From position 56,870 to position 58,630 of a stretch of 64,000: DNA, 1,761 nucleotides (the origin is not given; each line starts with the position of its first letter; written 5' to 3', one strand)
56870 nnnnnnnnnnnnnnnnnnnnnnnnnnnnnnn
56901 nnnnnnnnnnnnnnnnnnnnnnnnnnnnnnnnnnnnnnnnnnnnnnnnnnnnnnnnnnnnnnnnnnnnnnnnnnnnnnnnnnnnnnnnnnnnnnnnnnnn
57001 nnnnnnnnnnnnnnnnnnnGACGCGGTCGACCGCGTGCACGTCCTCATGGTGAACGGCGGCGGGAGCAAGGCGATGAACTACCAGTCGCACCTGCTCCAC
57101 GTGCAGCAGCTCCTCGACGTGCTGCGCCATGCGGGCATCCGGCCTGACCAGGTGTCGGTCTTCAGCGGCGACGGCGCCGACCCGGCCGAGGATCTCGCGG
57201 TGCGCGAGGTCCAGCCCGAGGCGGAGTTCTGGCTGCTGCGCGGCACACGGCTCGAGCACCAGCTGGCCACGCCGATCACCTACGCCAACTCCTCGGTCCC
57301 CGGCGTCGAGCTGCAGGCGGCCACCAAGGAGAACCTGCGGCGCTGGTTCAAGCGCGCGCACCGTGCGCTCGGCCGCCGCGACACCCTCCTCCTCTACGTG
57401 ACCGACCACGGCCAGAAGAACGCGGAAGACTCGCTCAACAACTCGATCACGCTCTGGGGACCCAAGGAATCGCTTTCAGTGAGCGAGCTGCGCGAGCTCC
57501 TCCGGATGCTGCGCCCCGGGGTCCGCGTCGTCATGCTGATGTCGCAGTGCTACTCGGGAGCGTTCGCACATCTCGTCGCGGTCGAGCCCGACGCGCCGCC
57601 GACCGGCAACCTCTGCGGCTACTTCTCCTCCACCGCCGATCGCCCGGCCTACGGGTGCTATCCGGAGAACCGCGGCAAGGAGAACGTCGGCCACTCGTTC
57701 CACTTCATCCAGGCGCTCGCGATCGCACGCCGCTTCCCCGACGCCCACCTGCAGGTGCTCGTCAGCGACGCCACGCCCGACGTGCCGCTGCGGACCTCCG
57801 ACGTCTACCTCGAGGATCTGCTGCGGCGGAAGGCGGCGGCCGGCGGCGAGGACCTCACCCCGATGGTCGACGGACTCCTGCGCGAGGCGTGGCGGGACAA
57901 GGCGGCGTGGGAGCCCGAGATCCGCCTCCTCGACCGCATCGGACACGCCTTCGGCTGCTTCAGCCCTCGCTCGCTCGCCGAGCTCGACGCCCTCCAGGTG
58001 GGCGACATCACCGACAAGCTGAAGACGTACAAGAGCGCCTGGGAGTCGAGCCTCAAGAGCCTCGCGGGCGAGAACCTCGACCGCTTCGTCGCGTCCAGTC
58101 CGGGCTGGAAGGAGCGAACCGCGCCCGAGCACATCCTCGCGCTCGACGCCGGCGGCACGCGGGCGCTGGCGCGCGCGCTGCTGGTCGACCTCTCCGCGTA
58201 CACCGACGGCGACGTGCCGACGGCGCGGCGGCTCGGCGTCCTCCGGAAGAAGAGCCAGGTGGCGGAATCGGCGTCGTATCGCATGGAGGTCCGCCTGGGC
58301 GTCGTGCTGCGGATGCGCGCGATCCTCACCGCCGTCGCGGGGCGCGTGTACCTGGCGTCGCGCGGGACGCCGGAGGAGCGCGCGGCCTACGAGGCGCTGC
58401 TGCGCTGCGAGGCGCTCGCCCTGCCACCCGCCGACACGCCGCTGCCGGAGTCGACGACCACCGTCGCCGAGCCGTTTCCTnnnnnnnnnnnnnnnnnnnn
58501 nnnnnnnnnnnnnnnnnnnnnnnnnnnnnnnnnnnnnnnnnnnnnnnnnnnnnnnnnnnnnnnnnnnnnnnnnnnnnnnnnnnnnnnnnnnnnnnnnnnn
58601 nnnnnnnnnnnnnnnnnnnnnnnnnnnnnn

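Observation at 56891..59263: Unusual lipoprotein: legumain/caspase-like (clan CD) domain + PDZ + CGPC thioredoxin-like domain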

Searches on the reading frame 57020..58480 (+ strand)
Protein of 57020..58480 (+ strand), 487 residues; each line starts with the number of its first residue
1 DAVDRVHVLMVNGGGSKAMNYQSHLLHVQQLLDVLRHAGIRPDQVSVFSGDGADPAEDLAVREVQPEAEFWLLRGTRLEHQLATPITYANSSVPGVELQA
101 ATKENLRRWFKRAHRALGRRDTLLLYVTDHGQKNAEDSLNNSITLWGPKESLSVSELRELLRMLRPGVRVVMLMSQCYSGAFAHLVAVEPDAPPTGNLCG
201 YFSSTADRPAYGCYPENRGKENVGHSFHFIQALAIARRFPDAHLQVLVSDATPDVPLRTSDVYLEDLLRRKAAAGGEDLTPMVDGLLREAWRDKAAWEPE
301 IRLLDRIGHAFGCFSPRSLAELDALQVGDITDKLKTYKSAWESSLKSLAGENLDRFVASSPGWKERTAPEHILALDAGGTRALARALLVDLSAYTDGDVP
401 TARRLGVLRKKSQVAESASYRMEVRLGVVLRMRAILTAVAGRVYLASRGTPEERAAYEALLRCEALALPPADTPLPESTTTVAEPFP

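Call 24: search_solved_structures(query=A2, max_evalue=1, show_alignments=3)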
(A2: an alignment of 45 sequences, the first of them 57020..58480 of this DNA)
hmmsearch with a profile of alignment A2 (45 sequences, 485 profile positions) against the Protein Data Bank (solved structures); distinct sequences matched with E-value up to 1: 9.
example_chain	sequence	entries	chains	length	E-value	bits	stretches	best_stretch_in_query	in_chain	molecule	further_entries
3bij_A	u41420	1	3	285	5.4e-05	25.3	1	89-186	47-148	Uncharacterized protein GSU0716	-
9vsx_A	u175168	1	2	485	0.027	16.4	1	4-129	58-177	VdiPAL1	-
4aw9_A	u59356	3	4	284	0.23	13.4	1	5-182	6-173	LEGUMAIN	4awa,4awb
6w8s_A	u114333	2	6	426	0.4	12.5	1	98-185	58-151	Metacaspase-4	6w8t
5zbi_A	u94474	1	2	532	0.6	12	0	4-50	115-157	Peptide asparaginyl ligase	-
6idv_A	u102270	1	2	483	0.76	11.6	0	4-64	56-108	Peptide Asparaginyl Ligases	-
5h0i_A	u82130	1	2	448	0.82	11.5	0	4-128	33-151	Asparaginyl endopeptidase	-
9s85_A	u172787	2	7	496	0.94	11.3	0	24-62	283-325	Sulfatase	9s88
9s7x_A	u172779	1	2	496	0.94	11.3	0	24-62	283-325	Sulfatase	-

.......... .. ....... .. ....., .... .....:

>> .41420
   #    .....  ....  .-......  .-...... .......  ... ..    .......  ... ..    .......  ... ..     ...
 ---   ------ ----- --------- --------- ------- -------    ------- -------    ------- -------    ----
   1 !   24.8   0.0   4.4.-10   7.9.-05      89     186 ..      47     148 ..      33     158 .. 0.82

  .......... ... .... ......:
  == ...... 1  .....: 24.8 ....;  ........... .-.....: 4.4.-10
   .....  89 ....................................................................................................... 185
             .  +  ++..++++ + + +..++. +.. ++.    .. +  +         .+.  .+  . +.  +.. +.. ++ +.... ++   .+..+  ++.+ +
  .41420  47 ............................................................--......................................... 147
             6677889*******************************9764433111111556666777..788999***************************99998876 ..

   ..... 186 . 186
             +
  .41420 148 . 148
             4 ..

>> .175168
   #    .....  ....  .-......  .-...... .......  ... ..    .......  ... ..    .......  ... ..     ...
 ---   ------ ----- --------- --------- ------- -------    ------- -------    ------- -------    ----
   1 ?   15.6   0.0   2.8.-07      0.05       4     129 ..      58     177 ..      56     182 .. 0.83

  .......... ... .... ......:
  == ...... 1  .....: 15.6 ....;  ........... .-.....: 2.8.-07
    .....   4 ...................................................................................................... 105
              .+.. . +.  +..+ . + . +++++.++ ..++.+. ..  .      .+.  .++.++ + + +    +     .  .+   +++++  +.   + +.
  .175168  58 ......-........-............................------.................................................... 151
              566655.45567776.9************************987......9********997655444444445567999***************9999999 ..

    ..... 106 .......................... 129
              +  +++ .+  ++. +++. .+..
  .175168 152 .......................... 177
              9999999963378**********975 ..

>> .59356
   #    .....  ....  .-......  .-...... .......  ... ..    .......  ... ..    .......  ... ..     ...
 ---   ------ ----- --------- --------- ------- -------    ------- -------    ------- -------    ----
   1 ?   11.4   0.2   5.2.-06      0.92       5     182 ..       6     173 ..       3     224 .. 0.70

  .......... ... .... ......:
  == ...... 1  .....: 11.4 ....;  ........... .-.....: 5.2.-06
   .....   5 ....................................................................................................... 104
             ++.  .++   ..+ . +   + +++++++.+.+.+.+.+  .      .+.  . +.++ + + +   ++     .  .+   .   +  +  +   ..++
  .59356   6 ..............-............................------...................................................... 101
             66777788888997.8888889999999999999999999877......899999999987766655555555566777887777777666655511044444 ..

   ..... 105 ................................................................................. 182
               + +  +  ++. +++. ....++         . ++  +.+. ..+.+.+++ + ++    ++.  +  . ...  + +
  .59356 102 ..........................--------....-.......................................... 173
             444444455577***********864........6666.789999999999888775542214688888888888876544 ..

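Call 63: search_protein_representatives(protein=window:57020-58480:+)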
Query: 487 residues. Proteins with E-value up to 0.001 (for the whole library): 1165; up to 1e-10: 584; up to 1e-30: 230. The best 150 are listed.
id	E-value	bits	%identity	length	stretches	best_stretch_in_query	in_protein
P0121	1.2e-166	571.5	60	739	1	5-473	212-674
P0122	4.3e-165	566.4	57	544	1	6-472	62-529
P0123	1.4e-155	535.0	55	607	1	4-471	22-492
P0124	7.5e-146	502.9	54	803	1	4-471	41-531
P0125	8.0e-145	499.5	100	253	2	125-277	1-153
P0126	8.8e-144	496.1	52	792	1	3-471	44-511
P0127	6.4e-143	493.3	49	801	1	4-487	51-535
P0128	1.3e-141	488.9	53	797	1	5-477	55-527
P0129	1.7e-136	472.1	50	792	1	8-475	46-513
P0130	3.6e-135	467.7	51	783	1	2-487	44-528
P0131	4.3e-131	454.3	52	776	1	5-477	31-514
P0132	2.2e-130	451.9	54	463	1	5-408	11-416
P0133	5.3e-126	437.5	47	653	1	7-487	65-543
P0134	3.6e-125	434.7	48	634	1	4-468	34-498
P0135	7.4e-125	433.7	46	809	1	5-487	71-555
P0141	4.2e-121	421.3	47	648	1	5-487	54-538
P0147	9.5e-115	400.4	43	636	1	5-486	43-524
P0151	3.5e-114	398.5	45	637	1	5-469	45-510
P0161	4.4e-109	381.7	43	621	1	9-487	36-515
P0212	2.0e-75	270.7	38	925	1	9-472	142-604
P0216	7.6e-74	265.5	38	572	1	5-480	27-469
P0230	3.6e-66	240.2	35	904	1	8-468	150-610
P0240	1.1e-59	218.9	35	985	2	6-361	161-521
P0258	8.5e-53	196.1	36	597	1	6-472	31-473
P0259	2.7e-52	194.5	36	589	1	6-478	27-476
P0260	8.9e-52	192.7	33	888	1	7-466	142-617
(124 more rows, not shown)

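Call 64: search_protein_families(library=pfam, proteins=[P0133, P0141, P0147, P0161, P0216, P0258, P0212, P0230, P0240, P0260], max_evalue=0.01)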
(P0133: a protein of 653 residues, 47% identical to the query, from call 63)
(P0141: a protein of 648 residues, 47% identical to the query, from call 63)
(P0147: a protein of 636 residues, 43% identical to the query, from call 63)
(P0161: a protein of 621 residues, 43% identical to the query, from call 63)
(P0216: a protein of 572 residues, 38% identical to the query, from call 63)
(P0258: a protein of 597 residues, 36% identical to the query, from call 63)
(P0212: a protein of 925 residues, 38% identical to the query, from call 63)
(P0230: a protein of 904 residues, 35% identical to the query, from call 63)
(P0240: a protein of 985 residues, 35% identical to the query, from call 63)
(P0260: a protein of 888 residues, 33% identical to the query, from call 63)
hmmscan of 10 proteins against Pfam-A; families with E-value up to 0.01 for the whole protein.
P0133 (653 aa): 3 families
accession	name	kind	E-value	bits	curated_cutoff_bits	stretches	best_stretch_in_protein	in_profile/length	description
PF01650.23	Peptidase_C13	-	5.8e-06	26.5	22.8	1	178-274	108-195/258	Peptidase C13 family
PF13180.12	PDZ_2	-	1.4e-05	25.7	27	1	559-647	2-79/80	PDZ domain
PF17820.7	PDZ_6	-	0.0011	19.1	27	1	584-606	2-24/54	PDZ domain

P0141 (648 aa): 4 families
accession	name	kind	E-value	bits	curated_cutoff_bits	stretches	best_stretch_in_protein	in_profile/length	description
PF13180.12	PDZ_2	-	3.6e-09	37.2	27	1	554-637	2-74/80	PDZ domain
PF01650.23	Peptidase_C13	-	0.00019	21.5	22.8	1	166-233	104-168/258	Peptidase C13 family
PF00595.29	PDZ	-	0.0013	19.5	23.2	1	552-601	9-51/81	PDZ domain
PF17820.7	PDZ_6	-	0.0038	17.4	27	0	578-600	1-23/54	PDZ domain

P0147 (636 aa): 4 families
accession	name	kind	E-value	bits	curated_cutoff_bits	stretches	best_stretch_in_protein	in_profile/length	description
PF00595.29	PDZ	-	3.8e-06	27.6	23.2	1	538-585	8-51/81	PDZ domain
PF13180.12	PDZ_2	-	1.1e-05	26.1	27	1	541-625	2-78/80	PDZ domain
PF17820.7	PDZ_6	-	4e-05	23.7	27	1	563-584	2-23/54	PDZ domain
PF01650.23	Peptidase_C13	-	8e-05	22.7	22.8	1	45-225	2-172/258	Peptidase C13 family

P0161 (621 aa): 3 families
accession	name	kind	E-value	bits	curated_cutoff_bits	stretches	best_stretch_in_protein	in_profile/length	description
PF01650.23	Peptidase_C13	-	5.1e-07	29.9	22.8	1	146-247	107-198/258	Peptidase C13 family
PF17820.7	PDZ_6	-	1.3e-05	25.3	27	1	546-568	2-24/54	PDZ domain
PF13180.12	PDZ_2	-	0.00016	22.3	27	1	533-608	4-78/80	PDZ domain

P0216 (572 aa): 4 families
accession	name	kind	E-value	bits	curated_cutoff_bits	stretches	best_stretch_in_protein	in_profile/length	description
PF13180.12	PDZ_2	-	2.1e-10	41.2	27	1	488-556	1-70/80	PDZ domain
PF00595.29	PDZ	-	5.8e-07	30.2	23.2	1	486-553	8-80/81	PDZ domain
PF01650.23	Peptidase_C13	-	2.1e-06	27.9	22.8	1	140-238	107-206/258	Peptidase C13 family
PF17820.7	PDZ_6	-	4.2e-05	23.7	27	1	503-536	2-36/54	PDZ domain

P0258 (597 aa): 2 families
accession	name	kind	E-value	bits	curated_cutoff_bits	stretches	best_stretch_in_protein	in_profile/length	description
PF17820.7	PDZ_6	-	5e-07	29.8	27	1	527-580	2-54/54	PDZ domain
PF13180.12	PDZ_2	-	2.2e-06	28.3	27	1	501-591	2-80/80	PDZ domain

P0212 (925 aa): 11 families
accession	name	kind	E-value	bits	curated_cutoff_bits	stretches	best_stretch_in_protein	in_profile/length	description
PF00578.27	AhpC-TSA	-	1.2e-14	54.7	26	1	799-902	14-122/124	AhpC/TSA family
PF13180.12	PDZ_2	-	3.2e-12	47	27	1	643-733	2-80/80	PDZ domain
PF13905.12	Thioredoxin_8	-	3.4e-12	47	27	1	811-900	2-93/94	Thioredoxin-like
PF08534.16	Redoxin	-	6.5e-12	45.9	26.6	1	801-900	21-127/148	Redoxin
PF17820.7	PDZ_6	-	3.7e-10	39.8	27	1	668-704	1-37/54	PDZ domain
PF00085.26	Thioredoxin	-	8.4e-09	35.8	23.5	1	810-856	18-63/103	Thioredoxin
PF00595.29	PDZ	-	1.4e-06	29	23.2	1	665-697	25-57/81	PDZ domain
PF01650.23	Peptidase_C13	-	3.1e-06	27.3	22.8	1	255-375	110-222/258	Peptidase C13 family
PF13098.12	Thioredoxin_2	-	4.8e-06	27.3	27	1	808-902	3-88/104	Thioredoxin-like domain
PF19805.5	DUF6288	-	0.0002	21.1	26.3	1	667-736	3-79/402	Family of unknown function (DUF6288)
PF13728.12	TraF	-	0.0023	18.2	23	0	811-862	130-177/224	F plasmid transfer operon protein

P0230 (904 aa): 9 families
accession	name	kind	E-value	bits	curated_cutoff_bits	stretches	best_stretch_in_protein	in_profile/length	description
PF17820.7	PDZ_6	-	5.3e-12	45.7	27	1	673-726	2-54/54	PDZ domain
PF13905.12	Thioredoxin_8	-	2.1e-11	44.4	27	1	794-880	2-92/94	Thioredoxin-like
PF00578.27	AhpC-TSA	-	8.5e-09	35.9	26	1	787-872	20-111/124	AhpC/TSA family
PF00085.26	Thioredoxin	-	1.7e-08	34.8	23.5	1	791-831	15-57/103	Thioredoxin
PF13180.12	PDZ_2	-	3.8e-08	33.9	27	1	647-729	2-72/80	PDZ domain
PF13098.12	Thioredoxin_2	-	1e-06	29.5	27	1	791-888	3-94/104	Thioredoxin-like domain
PF01650.23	Peptidase_C13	-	9e-06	25.8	22.8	1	157-368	8-207/258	Peptidase C13 family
PF08534.16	Redoxin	-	1.9e-05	24.9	26.6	1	788-866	24-103/148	Redoxin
PF00595.29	PDZ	-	5.4e-05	23.9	23.2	1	671-716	27-72/81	PDZ domain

P0240 (985 aa): 9 families
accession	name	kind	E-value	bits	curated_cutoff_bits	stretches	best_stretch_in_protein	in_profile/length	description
PF00578.27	AhpC-TSA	-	2.4e-13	50.6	26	1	869-963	24-123/124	AhpC/TSA family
PF13905.12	Thioredoxin_8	-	1.1e-10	42.2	27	1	872-958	3-91/94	Thioredoxin-like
PF17820.7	PDZ_6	-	5e-09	36.2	27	1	767-821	1-54/54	PDZ domain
PF08534.16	Redoxin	-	3.7e-08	33.7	26.6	1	868-967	26-135/148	Redoxin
PF13180.12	PDZ_2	-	4.1e-07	30.6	27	1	756-830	12-78/80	PDZ domain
PF00085.26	Thioredoxin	-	1.8e-06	28.3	23.5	1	870-927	18-50/103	Thioredoxin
PF13098.12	Thioredoxin_2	-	2.4e-05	25.1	27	1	872-963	7-90/104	Thioredoxin-like domain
PF00595.29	PDZ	-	7.5e-05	23.5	23.2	1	764-817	25-76/81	PDZ domain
PF01650.23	Peptidase_C13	-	0.0021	18.1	22.8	0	279-340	111-168/258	Peptidase C13 family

P0260 (888 aa): 9 families
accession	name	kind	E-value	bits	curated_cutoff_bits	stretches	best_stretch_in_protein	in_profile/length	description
PF00578.27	AhpC-TSA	-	9.9e-14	51.8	26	1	768-864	22-123/124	AhpC/TSA family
PF08534.16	Redoxin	-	1.6e-11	44.6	26.6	1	773-871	29-137/148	Redoxin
PF00085.26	Thioredoxin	-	8.4e-10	39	23.5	1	772-813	18-58/103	Thioredoxin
PF13905.12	Thioredoxin_8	-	1e-09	39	27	1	774-859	3-90/94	Thioredoxin-like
PF13180.12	PDZ_2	-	2.7e-08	34.4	27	1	646-732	3-80/80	PDZ domain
PF17820.7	PDZ_6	-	1.1e-05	25.5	27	1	668-721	2-54/54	PDZ domain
PF00595.29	PDZ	-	3.7e-05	24.4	23.2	1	663-719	24-80/81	PDZ domain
PF13098.12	Thioredoxin_2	-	0.00018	22.3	27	1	774-869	7-94/104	Thioredoxin-like domain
PF04495.20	GRASP55_65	-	0.0023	18.7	27.7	1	654-739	33-120/138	GRASP55/65 PDZ-like domain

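Call 67: find_encoding_contigs(protein=P0141, flank=6000, max_places=4)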
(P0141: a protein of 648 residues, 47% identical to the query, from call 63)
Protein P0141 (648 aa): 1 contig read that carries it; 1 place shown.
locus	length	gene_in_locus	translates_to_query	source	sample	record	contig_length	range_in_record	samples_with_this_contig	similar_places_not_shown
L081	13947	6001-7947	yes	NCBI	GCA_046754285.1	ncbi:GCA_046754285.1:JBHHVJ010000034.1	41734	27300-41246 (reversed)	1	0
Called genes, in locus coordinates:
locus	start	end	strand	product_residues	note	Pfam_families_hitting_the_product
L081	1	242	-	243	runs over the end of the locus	PF04134:DCC1-like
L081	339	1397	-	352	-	PF01292:Ni_hydr_CYTB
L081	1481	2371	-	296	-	PF02668:TauD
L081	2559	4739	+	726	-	PF00413:Peptidase_M10, PF13948:DUF4215 (weak)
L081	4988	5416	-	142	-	PF21986:AH_C, PF06094:GGACT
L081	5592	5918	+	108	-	PF01381:HTH_3, PF12844:HTH_19 (weak), PF13560:HTH_31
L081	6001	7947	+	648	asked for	PF13180:PDZ_2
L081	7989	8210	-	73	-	-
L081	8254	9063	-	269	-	PF00106:adh_short, PF01370:Epimerase, PF08659:KR, PF13561:adh_short_C2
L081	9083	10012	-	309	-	PF00781:DAGK_cat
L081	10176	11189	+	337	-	PF01063:Aminotran_4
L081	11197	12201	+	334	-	PF00579:tRNA-synt_1b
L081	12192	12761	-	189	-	PF04191:PEMT, PF04140:ICMT (weak)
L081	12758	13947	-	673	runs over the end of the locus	PF00884:Sulfatase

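Call 77: find_encoding_contigs(protein=P0133, flank=4000, max_places=3)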
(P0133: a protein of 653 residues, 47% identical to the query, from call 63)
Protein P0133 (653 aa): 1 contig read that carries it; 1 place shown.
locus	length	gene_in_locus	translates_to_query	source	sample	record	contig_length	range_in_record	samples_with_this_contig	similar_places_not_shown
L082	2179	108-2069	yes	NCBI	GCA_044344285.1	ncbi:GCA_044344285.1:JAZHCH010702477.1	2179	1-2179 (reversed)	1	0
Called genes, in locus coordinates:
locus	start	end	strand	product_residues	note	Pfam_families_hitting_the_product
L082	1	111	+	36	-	?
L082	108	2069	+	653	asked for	PF01650:Peptidase_C13 (faint), PF13180:PDZ_2 (faint)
